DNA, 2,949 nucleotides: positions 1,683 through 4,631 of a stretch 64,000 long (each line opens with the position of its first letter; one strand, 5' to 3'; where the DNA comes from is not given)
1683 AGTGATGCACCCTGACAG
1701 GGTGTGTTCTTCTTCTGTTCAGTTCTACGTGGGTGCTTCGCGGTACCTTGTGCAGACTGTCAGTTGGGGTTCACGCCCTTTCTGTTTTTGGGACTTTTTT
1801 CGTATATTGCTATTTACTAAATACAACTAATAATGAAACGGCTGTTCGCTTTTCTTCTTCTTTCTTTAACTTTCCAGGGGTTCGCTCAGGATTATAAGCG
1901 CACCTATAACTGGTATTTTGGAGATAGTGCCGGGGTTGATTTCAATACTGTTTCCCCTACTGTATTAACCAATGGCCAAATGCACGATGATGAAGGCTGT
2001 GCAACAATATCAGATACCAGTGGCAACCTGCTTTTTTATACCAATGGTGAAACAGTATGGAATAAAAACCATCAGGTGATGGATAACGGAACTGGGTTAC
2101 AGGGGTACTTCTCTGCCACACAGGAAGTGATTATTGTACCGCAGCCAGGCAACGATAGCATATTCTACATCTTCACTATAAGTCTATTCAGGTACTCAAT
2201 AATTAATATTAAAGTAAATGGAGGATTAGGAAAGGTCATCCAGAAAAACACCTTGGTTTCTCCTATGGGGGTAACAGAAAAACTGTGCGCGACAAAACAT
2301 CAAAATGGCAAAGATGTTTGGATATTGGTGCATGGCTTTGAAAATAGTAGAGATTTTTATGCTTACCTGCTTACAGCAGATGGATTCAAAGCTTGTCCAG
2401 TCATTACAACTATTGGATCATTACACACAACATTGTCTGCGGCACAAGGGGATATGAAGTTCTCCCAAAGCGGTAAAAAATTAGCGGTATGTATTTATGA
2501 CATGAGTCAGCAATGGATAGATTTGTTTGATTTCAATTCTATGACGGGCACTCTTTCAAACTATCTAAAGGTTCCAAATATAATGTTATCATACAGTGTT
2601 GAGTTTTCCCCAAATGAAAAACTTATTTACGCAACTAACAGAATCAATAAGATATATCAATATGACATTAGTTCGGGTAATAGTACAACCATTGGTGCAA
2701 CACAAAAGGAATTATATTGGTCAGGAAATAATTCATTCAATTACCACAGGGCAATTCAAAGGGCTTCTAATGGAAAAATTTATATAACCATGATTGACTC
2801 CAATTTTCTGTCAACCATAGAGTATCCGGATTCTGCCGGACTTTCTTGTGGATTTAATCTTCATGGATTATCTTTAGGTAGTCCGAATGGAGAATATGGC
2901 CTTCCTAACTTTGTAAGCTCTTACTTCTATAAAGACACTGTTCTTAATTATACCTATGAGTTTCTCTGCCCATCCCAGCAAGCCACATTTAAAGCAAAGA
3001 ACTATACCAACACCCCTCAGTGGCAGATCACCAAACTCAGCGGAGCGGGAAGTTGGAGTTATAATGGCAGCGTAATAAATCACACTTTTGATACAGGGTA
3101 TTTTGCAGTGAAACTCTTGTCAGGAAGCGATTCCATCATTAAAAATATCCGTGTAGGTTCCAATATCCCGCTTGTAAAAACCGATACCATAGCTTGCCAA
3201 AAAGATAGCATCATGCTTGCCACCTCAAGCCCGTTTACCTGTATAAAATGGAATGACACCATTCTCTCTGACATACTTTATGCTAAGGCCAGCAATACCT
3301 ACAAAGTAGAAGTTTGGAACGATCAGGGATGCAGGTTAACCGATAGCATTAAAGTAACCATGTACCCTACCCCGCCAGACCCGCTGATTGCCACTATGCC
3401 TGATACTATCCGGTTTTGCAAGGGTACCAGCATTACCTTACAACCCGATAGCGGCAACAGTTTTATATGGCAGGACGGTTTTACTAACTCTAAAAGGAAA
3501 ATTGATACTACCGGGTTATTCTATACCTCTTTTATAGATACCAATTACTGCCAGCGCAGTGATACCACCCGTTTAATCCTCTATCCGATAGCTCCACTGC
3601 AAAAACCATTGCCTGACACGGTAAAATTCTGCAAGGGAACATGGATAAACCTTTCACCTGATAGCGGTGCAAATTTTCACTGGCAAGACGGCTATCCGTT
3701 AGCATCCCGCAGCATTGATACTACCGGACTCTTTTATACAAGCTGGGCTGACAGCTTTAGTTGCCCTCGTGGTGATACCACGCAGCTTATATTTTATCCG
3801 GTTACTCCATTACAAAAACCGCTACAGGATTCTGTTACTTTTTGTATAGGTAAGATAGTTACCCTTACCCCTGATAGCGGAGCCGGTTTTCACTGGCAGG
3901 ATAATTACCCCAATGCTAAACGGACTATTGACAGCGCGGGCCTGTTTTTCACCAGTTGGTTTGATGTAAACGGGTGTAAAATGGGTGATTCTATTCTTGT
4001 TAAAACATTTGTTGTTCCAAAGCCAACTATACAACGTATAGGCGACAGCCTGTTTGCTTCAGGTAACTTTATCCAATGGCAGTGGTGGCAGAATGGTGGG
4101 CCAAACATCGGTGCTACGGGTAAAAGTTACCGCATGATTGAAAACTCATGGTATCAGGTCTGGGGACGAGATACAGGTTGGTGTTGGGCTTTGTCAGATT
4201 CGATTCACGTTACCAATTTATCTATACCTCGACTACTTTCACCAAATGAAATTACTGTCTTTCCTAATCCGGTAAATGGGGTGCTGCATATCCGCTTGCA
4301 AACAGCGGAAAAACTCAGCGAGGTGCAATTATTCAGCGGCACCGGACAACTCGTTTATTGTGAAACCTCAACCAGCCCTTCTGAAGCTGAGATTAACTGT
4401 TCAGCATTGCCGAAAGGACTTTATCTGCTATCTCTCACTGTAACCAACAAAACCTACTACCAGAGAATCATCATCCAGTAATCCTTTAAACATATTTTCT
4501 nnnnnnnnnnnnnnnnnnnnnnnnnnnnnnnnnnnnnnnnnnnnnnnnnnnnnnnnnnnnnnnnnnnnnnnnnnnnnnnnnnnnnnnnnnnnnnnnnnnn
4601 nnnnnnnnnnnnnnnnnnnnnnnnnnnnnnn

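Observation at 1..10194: Tandem trio of paralogous giant T9SS cargo proteins with a gene-remodelling scar, only one retaining an M43 metalloprotease head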

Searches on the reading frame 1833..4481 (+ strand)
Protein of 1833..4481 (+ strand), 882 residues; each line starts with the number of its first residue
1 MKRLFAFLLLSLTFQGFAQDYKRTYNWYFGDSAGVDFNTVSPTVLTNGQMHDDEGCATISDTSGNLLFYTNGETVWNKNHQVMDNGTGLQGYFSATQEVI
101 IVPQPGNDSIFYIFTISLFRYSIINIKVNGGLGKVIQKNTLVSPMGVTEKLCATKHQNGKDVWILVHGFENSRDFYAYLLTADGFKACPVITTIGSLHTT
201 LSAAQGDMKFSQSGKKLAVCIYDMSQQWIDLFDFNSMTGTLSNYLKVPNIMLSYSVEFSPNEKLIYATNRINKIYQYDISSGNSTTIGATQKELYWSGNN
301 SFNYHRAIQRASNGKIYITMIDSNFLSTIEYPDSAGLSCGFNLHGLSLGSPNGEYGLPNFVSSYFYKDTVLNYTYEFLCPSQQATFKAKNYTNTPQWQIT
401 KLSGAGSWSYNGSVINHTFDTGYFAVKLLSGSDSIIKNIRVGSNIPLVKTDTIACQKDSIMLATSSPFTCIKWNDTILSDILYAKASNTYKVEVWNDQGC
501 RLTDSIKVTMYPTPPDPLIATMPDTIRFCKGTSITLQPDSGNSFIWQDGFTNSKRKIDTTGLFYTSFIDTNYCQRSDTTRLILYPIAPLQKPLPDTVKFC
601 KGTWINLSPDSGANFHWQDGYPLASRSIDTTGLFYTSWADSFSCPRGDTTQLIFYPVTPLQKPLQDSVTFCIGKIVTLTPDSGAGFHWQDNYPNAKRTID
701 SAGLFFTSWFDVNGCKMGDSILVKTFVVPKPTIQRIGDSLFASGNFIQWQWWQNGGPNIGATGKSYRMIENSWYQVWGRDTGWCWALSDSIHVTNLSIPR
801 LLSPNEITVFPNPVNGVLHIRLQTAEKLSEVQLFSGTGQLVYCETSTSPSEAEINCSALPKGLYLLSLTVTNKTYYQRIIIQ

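Call 7: search_protein_families(library=pfam, proteins=[window:1833-4481:+], max_evalue=0.1)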
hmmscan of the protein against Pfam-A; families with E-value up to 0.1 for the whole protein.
window:1833-4481:+ (882 aa): 3 families
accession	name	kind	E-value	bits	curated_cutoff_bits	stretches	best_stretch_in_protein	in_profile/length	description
PF18962.6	Por_Secre_tail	-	3.8e-13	50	27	1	809-881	1-75/75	Secretion system C-terminal sorting domain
PF23414.1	Beta-prop_EML_2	-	0.005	16.7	90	1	204-299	83-173/266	Echinoderm microtubule-associated protein second beta-propeller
PF11589.14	DUF3244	-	0.049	14.1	25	0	817-873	30-88/96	Domain of unknown function (DUF3244)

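Call 14: search_protein_families(library=ncbifam, proteins=[window:1833-4481:+], max_evalue=0.1)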
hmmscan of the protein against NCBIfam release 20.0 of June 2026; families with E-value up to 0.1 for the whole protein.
window:1833-4481:+ (882 aa): 4 families
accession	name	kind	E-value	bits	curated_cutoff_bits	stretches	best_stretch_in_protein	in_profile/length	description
TIGR04183.1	Por_Secre_tail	domain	5.1e-12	45.6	23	1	809-882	1-72/72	T9SS type A sorting domain-containing protein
NF038113.1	T9SSA_dep_M36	equivalog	2.1e-08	32.8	885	1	796-882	783-869/869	T9SS-dependent M36 family metallopeptidase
NF050177.1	TapA_OM_Porphy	equivalog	0.00089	18.1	500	1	803-881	467-543/544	TapA/TapC family T9SS-dependent outer membrane protein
NF052644.1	T9SS_DNase_Rie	equivalog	0.016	14.6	260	1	829-880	200-249/251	T9SS-dependent surface endonuclease, AS87_RS02955 family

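Call 16: find_encoding_contigs(protein=window:1833-4481:+, flank=10000, max_places=6)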
Protein window:1833-4481:+ (882 aa): no gene with exactly this product is on record in the collection.

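Call 17: find_homologous_proteins(query=window:1833-4481:+)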
Query window:1833-4481:+ (882 aa): 3807 proteins with E <= 0.001 among 8000 candidates; the best 120 are listed.
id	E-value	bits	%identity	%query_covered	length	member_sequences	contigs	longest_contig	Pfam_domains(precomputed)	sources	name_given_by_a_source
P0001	0.0e+0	2071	100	100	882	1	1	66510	PF18962.8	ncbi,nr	ncbi:MAG: T9SS type A sorting domain-containing protein [Bacteroidia bacterium]|nr:T9SS type A sorti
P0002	0.0e+0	1046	54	98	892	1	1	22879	PF18962.8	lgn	-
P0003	2.4e-296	1004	52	75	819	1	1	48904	PF18962.8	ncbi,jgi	jgi:hypothetical protein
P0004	7.4e-289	979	51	98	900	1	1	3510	PF18962.8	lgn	-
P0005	4.7e-286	970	49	81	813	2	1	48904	PF18962.8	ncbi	-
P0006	9.8e-271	919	50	100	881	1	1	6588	PF18962.8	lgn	-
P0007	1.1e-223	763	47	73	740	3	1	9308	PF18962.8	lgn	-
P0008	2.0e-207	709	51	69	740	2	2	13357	PF00801.27,PF18962.8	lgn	-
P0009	4.0e-162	560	49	60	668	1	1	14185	PF18962.8,PF18911.7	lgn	-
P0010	1.9e-160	554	47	60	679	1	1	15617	PF18962.8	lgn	-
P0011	8.5e-157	542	45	63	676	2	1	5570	PF18962.8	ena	-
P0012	3.6e-153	530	46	60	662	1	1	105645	PF18962.8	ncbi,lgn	-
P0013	2.4e-152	527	44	66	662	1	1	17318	PF18962.8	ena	-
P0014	3.0e-152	527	47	58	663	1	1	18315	PF18962.8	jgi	jgi:hypothetical protein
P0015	3.1e-150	520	44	65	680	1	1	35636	PF18962.8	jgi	-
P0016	1.2e-149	518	43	65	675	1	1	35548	PF18962.8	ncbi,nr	ncbi:MAG: T9SS type A sorting domain-containing protein [Bacteroidia bacterium]|nr:T9SS type A sorti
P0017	2.0e-149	518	44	60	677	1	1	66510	PF18962.8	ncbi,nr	ncbi:MAG: T9SS type A sorting domain-containing protein, partial [Bacteroidia bacterium]|nr:T9SS typ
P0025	2.1e-141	491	30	82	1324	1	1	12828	PF10282.16,PF13585.13,PF18911.7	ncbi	ncbi:MAG TPA: gliding motility-associated C-terminal domain-containing protein, partial [Cytophagace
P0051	6.4e-116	407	34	95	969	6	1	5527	PF10282.16,PF13585.13,PF19081.7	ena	-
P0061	1.7e-109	385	32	91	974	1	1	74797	PF10282.16,PF13585.13,PF19081.7,PF18911.7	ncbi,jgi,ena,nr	ncbi:MAG TPA: gliding motility-associated C-terminal domain-containing protein [Chitinophagales bact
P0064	5.4e-109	384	32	93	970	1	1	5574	PF10282.16,PF13585.13,PF19081.7,PF18911.7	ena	-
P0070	1.1e-105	373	35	66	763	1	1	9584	PF10282.16,PF18962.8,PF19081.7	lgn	-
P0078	1.3e-97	346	32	82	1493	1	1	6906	PF05572.20,PF16820.12,PF00801.27,PF13585.13,PF19081.7,PF18911.7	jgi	-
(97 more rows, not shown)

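Call 19: find_encoding_contigs(protein=P0017, flank=10000, max_places=4)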
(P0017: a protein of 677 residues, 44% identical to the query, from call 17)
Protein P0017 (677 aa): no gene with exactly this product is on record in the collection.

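Call 21: find_encoding_contigs(protein=P0003, flank=10000, max_places=3)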
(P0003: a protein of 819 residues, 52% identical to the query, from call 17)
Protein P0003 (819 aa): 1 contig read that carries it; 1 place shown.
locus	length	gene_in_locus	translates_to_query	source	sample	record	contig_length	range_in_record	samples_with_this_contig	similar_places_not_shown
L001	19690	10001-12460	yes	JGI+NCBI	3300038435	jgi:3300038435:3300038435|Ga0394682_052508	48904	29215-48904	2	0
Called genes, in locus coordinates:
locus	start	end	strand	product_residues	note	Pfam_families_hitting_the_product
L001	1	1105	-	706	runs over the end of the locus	PF08206:OB_RNB, PF17849:OB_Dis3, PF17876:CSD2, PF00773:RNB, PF00575:S1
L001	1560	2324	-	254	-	PF18962:Por_Secre_tail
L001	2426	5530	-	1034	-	PF04851:ResIII (faint), PF00176:SNF2-rel_dom, PF00271:Helicase_C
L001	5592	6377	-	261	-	PF01678:DAP_epimerase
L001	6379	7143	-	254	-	-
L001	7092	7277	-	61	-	-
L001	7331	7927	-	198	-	PF04542:Sigma70_r2 (weak), PF08281:Sigma70_r4_2 (weak)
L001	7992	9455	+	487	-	PF00089:Trypsin, PF13365:Trypsin_2, PF14685:PDZ_Tricorn (faint), PF00595:PDZ, PF13180:PDZ_2, PF17820:PDZ_6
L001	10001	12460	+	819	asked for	PF18962:Por_Secre_tail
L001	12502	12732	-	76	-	PF13560:HTH_31, PF01381:HTH_3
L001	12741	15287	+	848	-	PF18962:Por_Secre_tail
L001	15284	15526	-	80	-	-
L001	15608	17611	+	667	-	PF18962:Por_Secre_tail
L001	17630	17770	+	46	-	-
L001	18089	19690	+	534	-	?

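Call 22: find_encoding_contigs(protein=P0002, flank=10000, max_places=3)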
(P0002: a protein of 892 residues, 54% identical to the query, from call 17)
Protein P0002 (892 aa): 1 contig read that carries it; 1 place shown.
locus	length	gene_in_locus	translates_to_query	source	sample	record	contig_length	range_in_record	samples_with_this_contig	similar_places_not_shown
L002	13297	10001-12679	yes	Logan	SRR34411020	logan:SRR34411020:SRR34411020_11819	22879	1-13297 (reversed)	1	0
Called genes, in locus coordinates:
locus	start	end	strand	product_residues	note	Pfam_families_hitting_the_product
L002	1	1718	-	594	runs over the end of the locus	-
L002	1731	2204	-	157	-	-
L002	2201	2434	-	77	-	-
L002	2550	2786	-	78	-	-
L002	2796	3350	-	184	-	-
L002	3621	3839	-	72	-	-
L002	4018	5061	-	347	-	PF16872:putAbiC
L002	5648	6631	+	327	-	PF13407:Peripla_BP_4 (faint), PF04392:ABC_sub_bind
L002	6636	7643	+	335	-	PF02653:BPD_transp_2 (weak)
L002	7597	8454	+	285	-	PF02463:SMC_N, PF00005:ABC_tran, PF13304:AAA_21 (weak)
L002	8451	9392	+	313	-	PF00056:Ldh_1_N (weak)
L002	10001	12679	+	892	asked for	PF18962:Por_Secre_tail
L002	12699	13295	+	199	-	?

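Call 48: find_related_loci(query=window:1833-4481:+, collection=genome_contigs, flank=10000)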
Query window:1833-4481:+ (882 aa) in genome_contigs; peptide patterns used: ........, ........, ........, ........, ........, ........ (x = any residue, [..] = any of these).
129 stretches matched a pattern; 69 encode a relative of the query (tblastn E <= 1e-3); 69 distinct loci.
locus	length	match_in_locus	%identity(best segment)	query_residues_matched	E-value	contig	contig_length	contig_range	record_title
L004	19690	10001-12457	52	1-882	0e+0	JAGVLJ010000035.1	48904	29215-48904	MAG: Bacteroidia bacterium isolate SW_8 c_000000052508, whole genome shotgun sequence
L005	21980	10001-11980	46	1-881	2e-136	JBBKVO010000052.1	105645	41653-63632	MAG: Bacteroidia bacterium isolate metabat_bins.63 k119_2386711, whole genome shotgun sequence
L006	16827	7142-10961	43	18-881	2e-126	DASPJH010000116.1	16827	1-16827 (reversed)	MAG TPA_asm: Bacteroidia bacterium isolate SMAG_U12004 k141_169487, whole genome shotgun sequence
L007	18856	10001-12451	31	7-814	1e-100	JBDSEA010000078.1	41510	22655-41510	MAG: Chitinophagales bacterium isolate cluster1_bin.194 k127_11315926, whole genome shotgun sequence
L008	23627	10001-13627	30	4-805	4e-98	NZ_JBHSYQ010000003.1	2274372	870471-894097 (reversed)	Rufibacter roseus strain KCTC 42217 GCM70025740_9, whole genome shotgun sequence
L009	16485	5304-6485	42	3-388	2e-78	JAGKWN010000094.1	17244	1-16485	MAG: Cytophagaceae bacterium isolate C7_D7_10 C7_D7_10_513, whole genome shotgun sequence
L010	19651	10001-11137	42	18-388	2e-76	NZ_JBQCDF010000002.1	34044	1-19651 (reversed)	MAG: Cytophaga sp. isolate bin093 k141_1552987, whole genome shotgun sequence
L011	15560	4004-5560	36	1-466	7e-76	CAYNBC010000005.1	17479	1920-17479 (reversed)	MAG TPA_asm: uncultured Sphingobacteriales bacterium isolate SRP162660_co2_220 genome assembly, contig: NODE_1121_length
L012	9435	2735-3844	43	1-367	1e-74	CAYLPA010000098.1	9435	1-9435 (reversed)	MAG TPA_asm: uncultured Saprospiraceae bacterium isolate SRP191223_co2_70 genome assembly, contig: NODE_6557_length_9435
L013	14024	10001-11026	43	27-366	1e-73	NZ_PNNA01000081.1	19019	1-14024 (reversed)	MAG: Flavobacterium sp. isolate BC.034 BC_1001905_19019, whole genome shotgun sequence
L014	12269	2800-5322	29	8-842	2e-77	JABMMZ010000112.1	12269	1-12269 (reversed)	MAG: Bacteroidetes bacterium isolate bin.544 k141_6687698, whole genome shotgun sequence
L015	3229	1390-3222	31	22-615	1e-73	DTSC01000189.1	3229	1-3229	MAG TPA_asm: Flavobacteriales bacterium isolate UWMA-0041 NODE_31494_length_3229_cov_0.453994, whole genome shotgun sequ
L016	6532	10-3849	30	27-711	2e-72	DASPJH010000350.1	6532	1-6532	MAG TPA_asm: Bacteroidia bacterium isolate SMAG_U12004 k141_816826, whole genome shotgun sequence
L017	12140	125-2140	30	63-729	5e-71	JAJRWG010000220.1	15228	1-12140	MAG: Bacteroidetes bacterium isolate Dive96_bin2.160 k141_2512557, whole genome shotgun sequence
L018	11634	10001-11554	33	1-522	1e-70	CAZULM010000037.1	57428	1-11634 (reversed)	MAG TPA_asm: uncultured Saprospiraceae bacterium isolate SRP287453_co1_275 genome assembly, contig: NODE_797_length_5742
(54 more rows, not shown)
